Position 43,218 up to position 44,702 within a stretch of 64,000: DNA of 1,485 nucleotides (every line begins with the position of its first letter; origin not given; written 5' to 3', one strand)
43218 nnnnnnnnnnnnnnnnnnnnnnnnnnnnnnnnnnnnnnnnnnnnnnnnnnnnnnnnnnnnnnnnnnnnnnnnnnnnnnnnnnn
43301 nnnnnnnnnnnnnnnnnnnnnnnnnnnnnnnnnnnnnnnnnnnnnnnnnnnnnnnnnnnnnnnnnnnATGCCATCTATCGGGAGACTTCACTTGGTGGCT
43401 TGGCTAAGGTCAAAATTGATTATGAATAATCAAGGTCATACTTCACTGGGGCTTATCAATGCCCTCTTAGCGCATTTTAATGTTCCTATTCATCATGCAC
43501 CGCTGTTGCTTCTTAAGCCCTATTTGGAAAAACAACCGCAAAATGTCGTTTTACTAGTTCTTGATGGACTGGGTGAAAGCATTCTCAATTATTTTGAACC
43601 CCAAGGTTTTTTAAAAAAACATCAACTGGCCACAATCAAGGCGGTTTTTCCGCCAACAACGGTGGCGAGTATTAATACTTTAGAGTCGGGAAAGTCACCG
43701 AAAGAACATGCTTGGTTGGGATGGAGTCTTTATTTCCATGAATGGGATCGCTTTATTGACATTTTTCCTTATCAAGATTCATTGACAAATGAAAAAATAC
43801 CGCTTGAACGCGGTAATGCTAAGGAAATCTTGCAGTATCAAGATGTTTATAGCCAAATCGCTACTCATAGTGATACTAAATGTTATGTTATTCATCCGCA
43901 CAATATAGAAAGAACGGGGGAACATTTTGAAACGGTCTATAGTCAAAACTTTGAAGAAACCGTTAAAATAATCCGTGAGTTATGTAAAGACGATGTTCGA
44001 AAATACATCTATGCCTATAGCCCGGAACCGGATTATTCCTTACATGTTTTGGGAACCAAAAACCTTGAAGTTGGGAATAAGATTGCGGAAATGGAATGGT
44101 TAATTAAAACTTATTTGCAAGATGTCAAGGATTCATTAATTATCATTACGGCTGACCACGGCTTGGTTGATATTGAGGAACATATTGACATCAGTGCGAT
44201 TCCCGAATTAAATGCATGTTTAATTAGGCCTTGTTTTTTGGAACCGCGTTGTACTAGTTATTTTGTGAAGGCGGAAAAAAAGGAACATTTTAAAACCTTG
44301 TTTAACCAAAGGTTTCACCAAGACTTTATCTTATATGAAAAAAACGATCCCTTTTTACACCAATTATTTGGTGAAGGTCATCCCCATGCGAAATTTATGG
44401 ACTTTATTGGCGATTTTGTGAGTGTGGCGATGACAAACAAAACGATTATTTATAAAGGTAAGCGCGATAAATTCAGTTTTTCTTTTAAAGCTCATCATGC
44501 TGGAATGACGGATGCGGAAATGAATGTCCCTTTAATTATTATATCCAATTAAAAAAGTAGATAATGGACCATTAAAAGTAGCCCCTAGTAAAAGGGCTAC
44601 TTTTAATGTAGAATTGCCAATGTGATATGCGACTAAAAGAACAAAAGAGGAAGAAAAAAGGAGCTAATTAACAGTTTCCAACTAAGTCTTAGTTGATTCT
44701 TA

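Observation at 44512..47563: About 3-kb accessory island inserted at the 3' end of an AlkP-family gene, flanked by 48-bp direct repeats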

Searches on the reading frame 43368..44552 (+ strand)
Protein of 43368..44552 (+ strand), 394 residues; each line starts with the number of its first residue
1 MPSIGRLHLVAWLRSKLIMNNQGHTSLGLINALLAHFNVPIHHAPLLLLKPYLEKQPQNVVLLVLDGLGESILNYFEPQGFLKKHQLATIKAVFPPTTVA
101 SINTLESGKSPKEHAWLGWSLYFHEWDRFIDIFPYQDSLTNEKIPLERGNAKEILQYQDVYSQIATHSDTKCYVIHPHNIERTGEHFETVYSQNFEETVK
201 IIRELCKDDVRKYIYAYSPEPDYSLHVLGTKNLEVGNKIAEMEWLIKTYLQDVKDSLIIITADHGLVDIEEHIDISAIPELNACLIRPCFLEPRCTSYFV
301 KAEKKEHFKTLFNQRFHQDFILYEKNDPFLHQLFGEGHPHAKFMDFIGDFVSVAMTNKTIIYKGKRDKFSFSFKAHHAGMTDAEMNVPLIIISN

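Call 5: search_protein_families(library=pfam, proteins=[window:43368-44552:+], max_evalue=0.01)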
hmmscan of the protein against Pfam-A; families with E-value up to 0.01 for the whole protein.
window:43368-44552:+ (394 aa): 1 family
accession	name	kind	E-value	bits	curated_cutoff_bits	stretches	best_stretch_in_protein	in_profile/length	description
PF01663.27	Phosphodiest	-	7e-12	46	23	1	60-278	1-235/342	Type I phosphodiesterase / nucleotide pyrophosphatase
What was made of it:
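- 43422..44552 (+): Target gene: AlkP-superfamily type I phosphodiesterase / nucleotide pyrophosphatase (376 aa from the ATG at 43422). It is intact, and its last 13 codons plus stop lie inside the left repeat. Pfam PF01663, 7e-12 (call 5).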

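Call 6: find_related_loci(query=window:43368-44552:+, collection=genome_contigs, flank=8000)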
Query window:43368-44552:+ (394 aa) in genome_contigs; peptide patterns used: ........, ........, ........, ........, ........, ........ (x = any residue, [..] = any of these).
36 stretches matched a pattern, but none encodes a relative of the query by tblastn (E <= 1e-3).
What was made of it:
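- Tried and rejected: The scan found nothing (call 6).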

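Call 8: find_homologous_proteins(query=window:43422-44552:+, max_evalue=1e-10)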
Query window:43422-44552:+ (376 aa): 451 proteins with E <= 1e-10 among 1641 candidates; the best 120 are listed.
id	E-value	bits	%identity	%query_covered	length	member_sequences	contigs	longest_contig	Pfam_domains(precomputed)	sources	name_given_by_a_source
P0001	4.4e-258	874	100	100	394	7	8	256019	PF01663.28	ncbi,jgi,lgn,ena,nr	ncbi:MAG: Type I phosphodiesterase / nucleotide pyrophosphatase [Tenericutes bacterium ADurb.BinA124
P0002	3.1e-180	617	71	100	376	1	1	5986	PF01663.28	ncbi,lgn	ncbi:MAG: alkaline phosphatase family protein [Bacilli bacterium]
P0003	1.4e-177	609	71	99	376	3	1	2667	PF01663.28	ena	-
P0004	7.8e-173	593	68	99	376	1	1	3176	PF01663.28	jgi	jgi:predicted AlkP superfamily pyrophosphatase or phosphodiesterase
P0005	6.5e-163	560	65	100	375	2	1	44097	PF01663.28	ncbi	-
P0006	1.7e-126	440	54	98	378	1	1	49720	PF01663.28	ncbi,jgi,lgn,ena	-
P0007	3.1e-126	440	55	98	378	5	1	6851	PF01663.28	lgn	-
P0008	9.2e-111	389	51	93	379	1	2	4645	PF01663.28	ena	-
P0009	2.4e-110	387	50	99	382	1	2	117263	PF01663.28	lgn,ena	-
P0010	5.6e-78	281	37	98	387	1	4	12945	PF01663.28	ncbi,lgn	-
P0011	1.8e-76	276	40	97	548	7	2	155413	PF00293.35,PF01663.28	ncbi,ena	-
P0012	9.1e-76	274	38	99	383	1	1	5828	PF01663.28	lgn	-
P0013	1.4e-74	270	39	95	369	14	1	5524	PF01663.28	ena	-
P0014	5.7e-74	268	39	97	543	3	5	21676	PF00293.35,PF14815.13,PF01663.28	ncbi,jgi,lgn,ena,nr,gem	ncbi:MAG TPA: NUDIX domain-containing protein [Oscillospiraceae bacterium]|nr:NUDIX domain-containin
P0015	5.7e-74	268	40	97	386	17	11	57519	PF01676.24,PF01663.28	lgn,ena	-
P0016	1.8e-73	266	38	98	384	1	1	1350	PF01663.28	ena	-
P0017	2.4e-73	266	37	97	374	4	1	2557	PF01676.24,PF01663.28,PF08665.18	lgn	-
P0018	1.9e-72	263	37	98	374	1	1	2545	PF01676.24,PF01663.28,PF08665.18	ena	-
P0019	3.5e-72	262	38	97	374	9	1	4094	PF01676.24,PF01663.28,PF08665.18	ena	-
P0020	1.1e-71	260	37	98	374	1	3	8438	PF01676.24,PF01663.28,PF08665.18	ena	-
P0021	5.1e-71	258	37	97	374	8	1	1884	PF01676.24,PF01663.28,PF08665.18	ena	-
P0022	7.6e-71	257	37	97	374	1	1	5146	PF01676.24,PF01663.28,PF08665.18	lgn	-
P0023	2.7e-70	256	37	98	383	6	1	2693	PF01663.28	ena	-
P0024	2.7e-70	256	38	99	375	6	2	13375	PF01663.28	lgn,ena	-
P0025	2.8e-70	255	37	97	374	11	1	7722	PF01676.24,PF01663.28,PF08665.18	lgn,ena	-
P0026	3.2e-70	255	37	97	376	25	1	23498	PF01676.24,PF01663.28,PF08665.18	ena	-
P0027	4.0e-70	255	38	98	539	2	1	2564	PF00293.35,PF14815.13,PF01663.28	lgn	-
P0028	5.3e-70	255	38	99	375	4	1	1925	PF01663.28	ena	-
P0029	9.8e-70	254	38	95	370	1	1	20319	PF01663.28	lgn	-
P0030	1.3e-69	253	37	95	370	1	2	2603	PF01663.28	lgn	-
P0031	1.7e-69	253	36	99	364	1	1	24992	PF01663.28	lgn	-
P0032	1.8e-69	253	36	97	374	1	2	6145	PF01676.24,PF01663.28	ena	-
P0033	6.2e-69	251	37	98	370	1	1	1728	PF01663.28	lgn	-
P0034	7.9e-69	251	35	97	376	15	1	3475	PF01676.24,PF01663.28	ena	-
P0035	2.4e-68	249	38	97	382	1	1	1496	PF01663.28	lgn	-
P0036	4.6e-68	248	37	97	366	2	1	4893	PF01663.28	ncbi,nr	ncbi:MAG: alkaline phosphatase family protein, partial [Oscillospiraceae bacterium]|nr:alkaline phos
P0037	4.6e-68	248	38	97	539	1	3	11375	PF00293.35,PF14815.13,PF01663.28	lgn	-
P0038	5.4e-68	248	35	97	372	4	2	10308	PF01663.28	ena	-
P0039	5.7e-68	248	35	97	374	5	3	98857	PF01676.24,PF01663.28,PF08665.18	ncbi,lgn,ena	-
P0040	6.9e-68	248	35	97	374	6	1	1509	PF01676.24,PF01663.28,PF08665.18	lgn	-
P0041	7.3e-68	247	37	97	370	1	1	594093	PF01663.28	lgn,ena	-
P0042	1.9e-67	246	38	95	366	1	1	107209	PF01663.28,PF08665.18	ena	-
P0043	2.0e-67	246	37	98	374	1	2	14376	PF01676.24,PF01663.28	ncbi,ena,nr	ncbi:MAG: alkaline phosphatase family protein [Clostridiales bacterium]|nr:alkaline phosphatase fami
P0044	4.5e-67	245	37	98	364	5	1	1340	PF01663.28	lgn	-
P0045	5.1e-67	245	37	95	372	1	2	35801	PF01676.24,PF01663.28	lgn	-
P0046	5.3e-67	245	37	97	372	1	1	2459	PF01663.28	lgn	-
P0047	8.9e-67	244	35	99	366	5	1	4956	PF01663.28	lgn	-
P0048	1.5e-66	243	35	99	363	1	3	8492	PF01663.28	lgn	-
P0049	2.1e-66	243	36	99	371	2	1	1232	PF01663.28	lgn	-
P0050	2.3e-66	243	36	99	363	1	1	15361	PF01663.28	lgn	-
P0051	3.1e-66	242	36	97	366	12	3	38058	PF01663.28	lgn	-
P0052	3.6e-66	242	36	99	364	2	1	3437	PF01663.28,PF08665.18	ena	-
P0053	4.1e-66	242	38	98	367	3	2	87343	PF01663.28,PF08665.18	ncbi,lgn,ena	-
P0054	4.1e-66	242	37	95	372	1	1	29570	PF01663.28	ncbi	-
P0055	4.8e-66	242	35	98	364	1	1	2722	PF01663.28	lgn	-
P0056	1.0e-65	240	37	97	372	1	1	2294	PF01663.28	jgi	jgi:hypothetical protein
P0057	1.1e-65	240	35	97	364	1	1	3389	PF01663.28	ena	-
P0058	1.2e-65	240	34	97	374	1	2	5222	PF01676.24,PF01663.28,PF08665.18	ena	-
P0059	1.3e-65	240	32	99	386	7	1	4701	PF01663.28,PF08665.18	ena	-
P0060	1.3e-65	240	36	98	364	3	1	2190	PF01663.28,PF08665.18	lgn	-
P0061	1.5e-65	240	36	96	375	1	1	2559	PF01663.28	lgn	-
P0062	1.8e-65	240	36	97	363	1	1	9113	PF01663.28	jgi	jgi:predicted AlkP superfamily pyrophosphatase or phosphodiesterase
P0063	2.1e-65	239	34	97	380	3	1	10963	PF01663.28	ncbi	-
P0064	2.6e-65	239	35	95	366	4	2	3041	PF01663.28,PF08665.18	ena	-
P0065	3.2e-65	239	36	98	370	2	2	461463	PF01676.24,PF01663.28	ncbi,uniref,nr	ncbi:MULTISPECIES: alkaline phosphatase family protein [unclassified Fusibacter]|uniref:alkaline pho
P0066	5.0e-65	238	37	99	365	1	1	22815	PF01663.28,PF08665.18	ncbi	-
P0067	5.2e-65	238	36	95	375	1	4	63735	PF01663.28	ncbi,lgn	-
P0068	6.7e-65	238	36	97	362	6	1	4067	PF01663.28,PF08665.18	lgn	-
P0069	9.1e-65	237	37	97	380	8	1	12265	PF01663.28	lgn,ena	-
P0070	9.9e-65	237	38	89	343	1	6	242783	PF01663.28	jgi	jgi:predicted AlkP superfamily pyrophosphatase or phosphodiesterase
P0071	1.2e-64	237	35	95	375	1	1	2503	PF01663.28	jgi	-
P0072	1.4e-64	237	34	98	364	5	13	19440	PF01663.28,PF08665.18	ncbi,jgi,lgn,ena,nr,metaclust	ncbi:MAG: alkaline phosphatase family protein [Clostridiales bacterium]|nr:alkaline phosphatase fami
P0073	2.2e-64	236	36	96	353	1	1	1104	PF01663.28,PF08665.18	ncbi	-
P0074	2.3e-64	236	37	97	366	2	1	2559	PF01663.28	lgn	-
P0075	2.3e-64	236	35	98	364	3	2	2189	PF01663.28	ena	-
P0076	2.3e-64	236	33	98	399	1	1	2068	PF01663.28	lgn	-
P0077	2.5e-64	236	36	99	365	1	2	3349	PF01663.28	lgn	-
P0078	2.7e-64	236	36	98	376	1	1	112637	PF01676.24,PF01663.28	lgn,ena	-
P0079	3.2e-64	236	36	99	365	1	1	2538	PF01663.28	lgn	-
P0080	3.2e-64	236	35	97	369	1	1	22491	PF01676.24,PF01663.28,PF08665.18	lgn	-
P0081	3.2e-64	235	35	97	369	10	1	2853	PF01663.28,PF08665.18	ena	-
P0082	3.3e-64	235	36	98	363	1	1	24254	PF01663.28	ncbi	-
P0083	3.4e-64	235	34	98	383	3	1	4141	PF01663.28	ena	-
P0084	3.9e-64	235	39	95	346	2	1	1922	PF01663.28,PF08665.18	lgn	-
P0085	1.6e-63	233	36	98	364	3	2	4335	PF01663.28,PF08665.18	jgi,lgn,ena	jgi:hypothetical protein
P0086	1.9e-63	233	33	98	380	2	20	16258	PF01663.28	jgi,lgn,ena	-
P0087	2.1e-63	233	35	99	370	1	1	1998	PF01663.28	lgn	-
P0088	2.4e-63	233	35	99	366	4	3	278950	PF01663.28,PF08665.18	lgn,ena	-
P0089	3.2e-63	232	36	98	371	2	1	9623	PF01663.28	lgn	-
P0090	4.4e-63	232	36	97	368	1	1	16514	PF01663.28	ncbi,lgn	-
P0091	4.7e-63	232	36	97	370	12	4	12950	PF01663.28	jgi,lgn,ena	jgi:hypothetical protein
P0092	4.9e-63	232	35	97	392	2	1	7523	PF01676.24,PF01663.28,PF08665.18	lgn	-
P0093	5.8e-63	231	37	97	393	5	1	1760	PF01676.24,PF01663.28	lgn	-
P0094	6.4e-63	231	36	97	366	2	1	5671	PF01663.28,PF08665.18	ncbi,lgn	ncbi:MAG: alkaline phosphatase family protein [Clostridiaceae bacterium]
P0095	7.1e-63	231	34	97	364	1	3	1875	PF01663.28,PF08665.18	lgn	-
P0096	7.2e-63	231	35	99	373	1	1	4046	PF01676.24,PF01663.28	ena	-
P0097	1.2e-62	230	35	97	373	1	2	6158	PF01663.28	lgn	-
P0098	1.8e-62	230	38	96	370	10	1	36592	PF01663.28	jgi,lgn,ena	jgi:predicted AlkP superfamily pyrophosphatase or phosphodiesterase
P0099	1.8e-62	230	37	98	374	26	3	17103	PF01663.28,PF08665.18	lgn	-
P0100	2.2e-62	229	38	97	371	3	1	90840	PF00245.26,PF01676.24,PF01663.28,PF08665.18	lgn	-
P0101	2.8e-62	229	38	97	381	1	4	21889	PF01663.28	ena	-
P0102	4.8e-62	228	36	98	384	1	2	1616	PF01663.28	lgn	-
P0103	5.0e-62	228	34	95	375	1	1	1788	PF01676.24,PF01663.28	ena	-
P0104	6.1e-62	228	36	97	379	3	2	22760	PF01663.28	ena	-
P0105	7.2e-62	228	37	97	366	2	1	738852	PF01663.28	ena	-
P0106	8.6e-62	228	36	97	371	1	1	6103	PF01663.28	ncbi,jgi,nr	ncbi:MAG: alkaline phosphatase family protein [Oscillospiraceae bacterium]|jgi:predicted AlkP superf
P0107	9.0e-62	227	34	97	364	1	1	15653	PF01663.28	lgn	-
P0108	9.8e-62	227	36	99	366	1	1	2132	PF01663.28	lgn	-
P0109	1.1e-61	227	36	97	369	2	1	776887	PF01676.24,PF01663.28,PF08665.18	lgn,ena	-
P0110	1.2e-61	227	36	100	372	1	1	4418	PF01663.28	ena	-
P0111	1.6e-61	227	37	93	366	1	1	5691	PF01663.28,PF08665.18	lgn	-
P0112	1.9e-61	226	35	99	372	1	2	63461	PF01663.28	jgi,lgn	jgi:hypothetical protein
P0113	1.9e-61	226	35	97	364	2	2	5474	PF01663.28,PF08665.18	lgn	-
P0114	2.0e-61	226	37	97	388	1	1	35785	PF01663.28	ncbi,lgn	-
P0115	2.4e-61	226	36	99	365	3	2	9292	PF01663.28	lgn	-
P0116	2.4e-61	226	34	99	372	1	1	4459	PF01663.28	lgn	-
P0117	2.5e-61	226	35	97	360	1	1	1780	PF01663.28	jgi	jgi:predicted AlkP superfamily pyrophosphatase or phosphodiesterase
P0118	2.6e-61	226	35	97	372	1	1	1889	PF01663.28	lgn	-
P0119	2.7e-61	226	37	96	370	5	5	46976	PF01663.28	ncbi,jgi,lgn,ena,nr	ncbi:MAG TPA: alkaline phosphatase family protein [Treponemataceae bacterium]|nr:alkaline phosphatas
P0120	3.0e-61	226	37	98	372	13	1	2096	PF01676.24,PF01663.28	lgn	-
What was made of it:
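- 43422..44552 (+): It is 100% identical to the protein of MAG 'Tenericutes bacterium ADurb.BinA124' (call 8).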

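Call 11: find_encoding_contigs(protein=P0002, flank=8000, max_places=6)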
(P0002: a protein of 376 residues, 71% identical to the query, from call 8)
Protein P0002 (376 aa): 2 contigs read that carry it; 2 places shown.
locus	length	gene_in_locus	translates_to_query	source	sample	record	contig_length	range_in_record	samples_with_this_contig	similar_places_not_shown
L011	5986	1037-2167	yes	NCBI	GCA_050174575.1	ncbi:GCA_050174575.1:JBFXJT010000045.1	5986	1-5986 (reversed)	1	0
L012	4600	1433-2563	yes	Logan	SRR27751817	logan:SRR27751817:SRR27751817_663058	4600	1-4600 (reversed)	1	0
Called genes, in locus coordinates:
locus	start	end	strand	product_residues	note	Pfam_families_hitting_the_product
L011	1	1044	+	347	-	PF03313:SDH_alpha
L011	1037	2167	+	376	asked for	PF01663:Phosphodiest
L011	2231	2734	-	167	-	PF01467:CTP_transf_like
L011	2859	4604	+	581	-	PF00664:ABC_membrane, PF00005:ABC_tran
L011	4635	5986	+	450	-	PF00749:tRNA-synt_1c, PF19269:Anticodon_2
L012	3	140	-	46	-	?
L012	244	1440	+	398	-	PF03315:SDH_beta, PF03313:SDH_alpha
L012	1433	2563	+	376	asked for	PF01663:Phosphodiest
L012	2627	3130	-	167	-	PF01467:CTP_transf_like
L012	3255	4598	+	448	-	?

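Call 12: find_encoding_contigs(protein=P0005, flank=8000, max_places=6)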
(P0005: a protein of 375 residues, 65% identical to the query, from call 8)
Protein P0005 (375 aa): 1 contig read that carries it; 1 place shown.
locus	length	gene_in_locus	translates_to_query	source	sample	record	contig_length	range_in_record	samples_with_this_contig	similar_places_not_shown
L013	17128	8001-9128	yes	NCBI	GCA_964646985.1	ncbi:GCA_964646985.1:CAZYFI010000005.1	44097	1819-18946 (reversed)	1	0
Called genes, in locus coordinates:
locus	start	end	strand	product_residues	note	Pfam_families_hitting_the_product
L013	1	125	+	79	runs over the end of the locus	PF01192:RNA_pol_Rpb6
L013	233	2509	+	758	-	PF17764:PriA_3primeBD, PF18319:Zn_ribbon_PriA (weak)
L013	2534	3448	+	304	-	PF00551:Formyl_trans_N, PF02911:Formyl_trans_C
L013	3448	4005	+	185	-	PF04608:PgpA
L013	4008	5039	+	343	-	PF10974:DUF2804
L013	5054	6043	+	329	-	PF01073:3Beta_HSD, PF01370:Epimerase, PF02719:Polysacc_synt_2, PF04321:RmlD_sub_bind, PF13460:NAD_binding_10, PF16363:GDP_Man_Dehyd, PF07993:NAD_binding_4 (weak)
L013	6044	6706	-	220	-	PF07722:Peptidase_C26, PF00117:GATase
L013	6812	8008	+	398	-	PF03315:SDH_beta, PF03313:SDH_alpha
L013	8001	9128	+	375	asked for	PF01663:Phosphodiest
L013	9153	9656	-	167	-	PF01467:CTP_transf_like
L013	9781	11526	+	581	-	PF00664:ABC_membrane, PF00005:ABC_tran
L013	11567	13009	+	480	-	PF00749:tRNA-synt_1c, PF19269:Anticodon_2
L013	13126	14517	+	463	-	PF01523:PmbA_TldD_1st (weak), PF19290:PmbA_TldD_2nd, PF19289:PmbA_TldD_3rd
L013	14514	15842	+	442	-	PF19290:PmbA_TldD_2nd, PF19289:PmbA_TldD_3rd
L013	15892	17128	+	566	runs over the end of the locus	PF00270:DEAD, PF04851:ResIII, PF00271:Helicase_C, PF03880:DbpA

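Call 13: list_cluster_members(proteins=[P0001])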
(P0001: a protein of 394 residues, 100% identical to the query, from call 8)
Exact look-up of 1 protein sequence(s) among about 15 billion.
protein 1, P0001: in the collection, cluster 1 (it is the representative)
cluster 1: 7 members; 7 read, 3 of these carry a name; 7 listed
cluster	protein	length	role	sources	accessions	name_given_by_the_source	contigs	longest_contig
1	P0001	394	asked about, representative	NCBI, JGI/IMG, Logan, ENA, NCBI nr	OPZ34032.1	MAG: Type I phosphodiesterase / nucleotide pyrophosphatase [Tenericutes bacterium ...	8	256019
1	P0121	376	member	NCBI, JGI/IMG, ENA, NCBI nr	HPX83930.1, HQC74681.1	MAG TPA: alkaline phosphatase family protein [Bacilli bacterium] | alkaline phosphatase family protein [Bacilli bacterium]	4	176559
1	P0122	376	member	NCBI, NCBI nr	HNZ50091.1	MAG TPA: alkaline phosphatase family protein [Bacilli bacterium] | alkaline phosphatase family protein [Bacilli bacterium]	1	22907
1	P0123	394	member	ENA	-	-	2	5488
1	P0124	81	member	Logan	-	-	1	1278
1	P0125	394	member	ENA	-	-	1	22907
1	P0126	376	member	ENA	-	-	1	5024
